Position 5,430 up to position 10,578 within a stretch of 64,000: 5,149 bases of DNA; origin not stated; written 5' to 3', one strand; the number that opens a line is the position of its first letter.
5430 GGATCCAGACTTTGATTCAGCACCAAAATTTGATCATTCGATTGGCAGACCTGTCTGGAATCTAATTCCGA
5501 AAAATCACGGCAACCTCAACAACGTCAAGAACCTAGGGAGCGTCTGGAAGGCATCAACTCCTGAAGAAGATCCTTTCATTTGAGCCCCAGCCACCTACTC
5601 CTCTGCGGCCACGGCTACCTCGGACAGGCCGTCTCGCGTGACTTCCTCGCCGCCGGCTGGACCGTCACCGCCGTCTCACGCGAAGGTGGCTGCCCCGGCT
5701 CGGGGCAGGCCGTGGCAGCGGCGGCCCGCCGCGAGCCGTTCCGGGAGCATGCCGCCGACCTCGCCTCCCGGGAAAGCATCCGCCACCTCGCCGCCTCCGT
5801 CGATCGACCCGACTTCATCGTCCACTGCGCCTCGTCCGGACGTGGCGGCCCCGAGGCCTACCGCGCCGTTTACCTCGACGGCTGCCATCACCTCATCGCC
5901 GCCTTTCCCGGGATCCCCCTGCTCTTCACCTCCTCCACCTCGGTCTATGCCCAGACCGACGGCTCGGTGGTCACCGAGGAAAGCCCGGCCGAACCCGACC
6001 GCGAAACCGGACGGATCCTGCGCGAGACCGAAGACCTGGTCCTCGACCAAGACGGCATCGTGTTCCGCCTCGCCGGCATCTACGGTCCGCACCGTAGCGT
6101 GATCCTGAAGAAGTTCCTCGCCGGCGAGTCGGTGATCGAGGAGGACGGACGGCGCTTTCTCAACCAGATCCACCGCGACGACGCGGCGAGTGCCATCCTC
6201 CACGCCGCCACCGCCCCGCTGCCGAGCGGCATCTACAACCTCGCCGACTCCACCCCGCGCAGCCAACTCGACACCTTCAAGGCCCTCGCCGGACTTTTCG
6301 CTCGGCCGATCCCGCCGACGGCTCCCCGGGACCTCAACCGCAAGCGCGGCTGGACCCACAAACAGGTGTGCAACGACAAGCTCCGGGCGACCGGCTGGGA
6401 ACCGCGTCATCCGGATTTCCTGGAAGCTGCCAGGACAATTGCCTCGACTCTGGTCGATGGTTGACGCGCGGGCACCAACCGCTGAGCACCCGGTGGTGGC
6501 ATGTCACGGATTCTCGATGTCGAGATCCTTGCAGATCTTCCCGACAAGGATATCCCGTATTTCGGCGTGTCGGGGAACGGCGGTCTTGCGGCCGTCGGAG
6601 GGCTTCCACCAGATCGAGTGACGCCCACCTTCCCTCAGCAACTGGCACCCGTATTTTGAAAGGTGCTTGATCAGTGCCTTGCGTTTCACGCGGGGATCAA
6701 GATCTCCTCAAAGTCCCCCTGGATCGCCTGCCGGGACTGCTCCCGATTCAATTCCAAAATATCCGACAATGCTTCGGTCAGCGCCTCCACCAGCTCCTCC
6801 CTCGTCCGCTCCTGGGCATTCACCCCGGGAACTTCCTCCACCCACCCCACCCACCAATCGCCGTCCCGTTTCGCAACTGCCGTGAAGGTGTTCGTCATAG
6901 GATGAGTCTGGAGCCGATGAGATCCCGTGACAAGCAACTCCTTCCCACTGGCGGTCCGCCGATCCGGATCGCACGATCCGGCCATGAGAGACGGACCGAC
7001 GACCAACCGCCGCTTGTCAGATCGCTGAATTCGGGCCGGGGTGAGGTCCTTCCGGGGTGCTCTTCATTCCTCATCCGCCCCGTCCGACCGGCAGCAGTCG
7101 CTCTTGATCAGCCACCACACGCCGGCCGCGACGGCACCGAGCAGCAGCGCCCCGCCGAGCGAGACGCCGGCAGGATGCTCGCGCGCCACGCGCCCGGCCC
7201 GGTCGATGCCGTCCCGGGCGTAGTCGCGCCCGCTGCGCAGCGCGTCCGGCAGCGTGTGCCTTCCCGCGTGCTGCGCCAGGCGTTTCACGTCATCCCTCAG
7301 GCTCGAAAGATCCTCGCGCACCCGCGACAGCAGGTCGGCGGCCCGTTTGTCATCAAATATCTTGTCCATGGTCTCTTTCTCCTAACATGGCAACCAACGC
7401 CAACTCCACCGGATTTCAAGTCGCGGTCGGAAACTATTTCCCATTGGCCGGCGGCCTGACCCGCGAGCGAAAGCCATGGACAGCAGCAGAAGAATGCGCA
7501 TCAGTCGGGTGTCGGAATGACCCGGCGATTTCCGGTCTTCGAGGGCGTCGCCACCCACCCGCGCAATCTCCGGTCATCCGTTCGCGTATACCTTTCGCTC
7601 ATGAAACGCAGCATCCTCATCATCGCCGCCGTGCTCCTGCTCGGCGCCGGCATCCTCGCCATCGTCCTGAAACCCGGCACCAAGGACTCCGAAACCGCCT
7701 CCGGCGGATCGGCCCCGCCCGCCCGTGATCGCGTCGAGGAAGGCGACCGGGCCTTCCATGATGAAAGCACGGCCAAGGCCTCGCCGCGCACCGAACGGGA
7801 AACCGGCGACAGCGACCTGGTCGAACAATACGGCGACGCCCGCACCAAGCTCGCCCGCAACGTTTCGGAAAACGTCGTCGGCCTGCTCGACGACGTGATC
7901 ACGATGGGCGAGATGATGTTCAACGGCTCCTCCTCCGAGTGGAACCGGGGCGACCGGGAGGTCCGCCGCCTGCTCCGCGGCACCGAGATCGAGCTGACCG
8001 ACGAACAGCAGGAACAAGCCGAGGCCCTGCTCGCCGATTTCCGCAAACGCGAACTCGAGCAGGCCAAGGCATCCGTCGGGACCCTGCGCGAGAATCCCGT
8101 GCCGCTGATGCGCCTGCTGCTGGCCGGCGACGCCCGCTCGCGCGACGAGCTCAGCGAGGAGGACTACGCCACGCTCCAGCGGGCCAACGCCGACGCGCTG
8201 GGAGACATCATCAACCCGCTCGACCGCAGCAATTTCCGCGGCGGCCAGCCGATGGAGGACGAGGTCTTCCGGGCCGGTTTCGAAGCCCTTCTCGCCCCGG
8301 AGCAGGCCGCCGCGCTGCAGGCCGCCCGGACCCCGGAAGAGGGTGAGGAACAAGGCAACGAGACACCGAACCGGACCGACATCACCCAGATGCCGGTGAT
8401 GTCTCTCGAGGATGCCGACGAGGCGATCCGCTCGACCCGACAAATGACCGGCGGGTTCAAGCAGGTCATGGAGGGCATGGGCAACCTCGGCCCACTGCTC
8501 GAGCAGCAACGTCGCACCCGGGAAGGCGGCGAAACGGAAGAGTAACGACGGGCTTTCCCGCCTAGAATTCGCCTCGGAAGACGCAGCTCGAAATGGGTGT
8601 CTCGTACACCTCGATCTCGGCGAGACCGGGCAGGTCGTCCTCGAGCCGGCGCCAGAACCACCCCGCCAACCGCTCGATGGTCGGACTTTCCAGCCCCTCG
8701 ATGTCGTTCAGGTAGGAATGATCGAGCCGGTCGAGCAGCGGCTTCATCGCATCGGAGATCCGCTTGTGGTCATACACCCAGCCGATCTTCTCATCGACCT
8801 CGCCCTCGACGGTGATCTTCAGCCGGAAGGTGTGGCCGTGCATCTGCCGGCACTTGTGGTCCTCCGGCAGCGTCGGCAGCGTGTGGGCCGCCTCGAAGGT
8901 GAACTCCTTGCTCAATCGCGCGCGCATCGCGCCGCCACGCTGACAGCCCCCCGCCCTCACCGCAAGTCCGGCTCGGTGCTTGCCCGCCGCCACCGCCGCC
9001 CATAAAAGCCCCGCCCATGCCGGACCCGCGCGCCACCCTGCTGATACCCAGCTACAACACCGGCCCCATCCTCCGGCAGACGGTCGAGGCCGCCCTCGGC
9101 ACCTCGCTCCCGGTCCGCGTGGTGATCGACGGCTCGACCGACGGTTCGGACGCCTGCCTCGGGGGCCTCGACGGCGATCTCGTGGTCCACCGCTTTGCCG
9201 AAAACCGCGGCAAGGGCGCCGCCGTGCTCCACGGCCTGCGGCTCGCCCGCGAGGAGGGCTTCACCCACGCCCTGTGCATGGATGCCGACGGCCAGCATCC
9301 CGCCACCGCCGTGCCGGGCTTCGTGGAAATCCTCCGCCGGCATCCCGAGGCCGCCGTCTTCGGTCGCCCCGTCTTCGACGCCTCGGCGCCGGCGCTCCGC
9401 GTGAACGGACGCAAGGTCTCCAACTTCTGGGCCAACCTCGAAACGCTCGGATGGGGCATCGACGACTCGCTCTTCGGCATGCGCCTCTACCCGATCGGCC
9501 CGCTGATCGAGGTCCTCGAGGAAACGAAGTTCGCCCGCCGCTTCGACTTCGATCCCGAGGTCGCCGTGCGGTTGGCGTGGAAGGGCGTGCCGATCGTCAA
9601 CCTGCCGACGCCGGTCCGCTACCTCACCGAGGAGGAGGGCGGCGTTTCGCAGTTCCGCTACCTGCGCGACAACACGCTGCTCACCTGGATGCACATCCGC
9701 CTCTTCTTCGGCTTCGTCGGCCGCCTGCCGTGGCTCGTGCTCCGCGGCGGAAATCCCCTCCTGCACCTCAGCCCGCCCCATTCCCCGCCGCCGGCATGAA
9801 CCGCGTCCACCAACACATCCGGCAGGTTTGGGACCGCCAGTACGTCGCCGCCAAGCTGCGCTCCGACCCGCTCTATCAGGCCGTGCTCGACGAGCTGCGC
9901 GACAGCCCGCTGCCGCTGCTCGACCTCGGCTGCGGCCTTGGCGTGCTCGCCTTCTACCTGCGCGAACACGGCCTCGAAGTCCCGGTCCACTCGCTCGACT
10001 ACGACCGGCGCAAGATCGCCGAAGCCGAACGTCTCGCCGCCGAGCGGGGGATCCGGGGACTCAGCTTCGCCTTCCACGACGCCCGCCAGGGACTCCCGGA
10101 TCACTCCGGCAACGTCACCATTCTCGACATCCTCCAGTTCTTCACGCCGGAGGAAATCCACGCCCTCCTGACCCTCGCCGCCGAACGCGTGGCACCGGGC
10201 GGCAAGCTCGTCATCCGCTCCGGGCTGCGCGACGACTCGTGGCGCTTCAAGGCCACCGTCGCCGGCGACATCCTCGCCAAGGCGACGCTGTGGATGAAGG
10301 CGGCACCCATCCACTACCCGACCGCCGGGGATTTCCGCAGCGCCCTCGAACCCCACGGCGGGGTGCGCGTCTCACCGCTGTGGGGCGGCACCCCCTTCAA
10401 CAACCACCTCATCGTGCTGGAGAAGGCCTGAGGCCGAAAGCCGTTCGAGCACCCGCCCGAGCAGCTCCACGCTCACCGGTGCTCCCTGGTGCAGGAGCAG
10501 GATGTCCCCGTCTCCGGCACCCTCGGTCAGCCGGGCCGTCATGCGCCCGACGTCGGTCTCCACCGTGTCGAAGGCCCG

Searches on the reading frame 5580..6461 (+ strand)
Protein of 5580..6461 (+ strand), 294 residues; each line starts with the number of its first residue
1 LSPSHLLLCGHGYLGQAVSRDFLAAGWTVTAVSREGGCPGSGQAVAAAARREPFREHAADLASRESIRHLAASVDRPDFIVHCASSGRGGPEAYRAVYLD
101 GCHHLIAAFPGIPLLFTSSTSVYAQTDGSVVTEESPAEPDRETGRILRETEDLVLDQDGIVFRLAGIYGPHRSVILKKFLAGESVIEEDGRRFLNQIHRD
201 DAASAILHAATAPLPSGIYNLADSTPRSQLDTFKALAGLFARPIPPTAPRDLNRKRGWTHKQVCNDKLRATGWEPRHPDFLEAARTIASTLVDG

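Call 50: search_protein_families(library=pfam, proteins=[window:5580-6461:+], max_evalue=0.001)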
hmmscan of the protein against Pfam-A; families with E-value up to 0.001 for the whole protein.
window:5580-6461:+ (294 aa): 2 families
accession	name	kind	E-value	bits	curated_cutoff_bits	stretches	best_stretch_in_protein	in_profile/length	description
PF01370.27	Epimerase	-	5.4e-12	46.1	20.9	1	10-222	6-240/240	NAD dependent epimerase/dehydratase family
PF04321.23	RmlD_sub_bind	-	1.4e-07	31.4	27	1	6-180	4-164/287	RmlD substrate binding domain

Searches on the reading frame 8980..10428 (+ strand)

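Call 50: search_protein_families(library=pfam, proteins=[window:8980-10428:+], max_evalue=0.001)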
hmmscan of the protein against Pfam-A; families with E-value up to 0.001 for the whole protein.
window:8980-10428:+ (483 aa): 8 families
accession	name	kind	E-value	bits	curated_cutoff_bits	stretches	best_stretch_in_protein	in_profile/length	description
PF13649.12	Methyltransf_25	-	5.8e-09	37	27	1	314-408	2-97/97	Methyltransferase domain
PF13847.12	Methyltransf_31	-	1.6e-08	34.8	27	1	311-382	5-80/145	Methyltransferase domain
PF05175.20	MTS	-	1.7e-06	28.2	23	1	303-412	24-138/170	Methyltransferase small domain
PF08242.18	Methyltransf_12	-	2.5e-06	28.6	30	1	314-410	1-98/98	Methyltransferase domain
PF13489.12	Methyltransf_23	-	1e-05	25.8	27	1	303-457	17-155/164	Methyltransferase domain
PF08241.18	Methyltransf_11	-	2.7e-05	25.2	21.2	1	314-412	1-95/95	Methyltransferase domain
PF13679.12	Methyltransf_32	-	0.00039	20.8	27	1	307-366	23-87/143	Methyltransferase domain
PF03848.20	TehB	-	0.00052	19.9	20.4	1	286-416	6-136/193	Tellurite resistance protein TehB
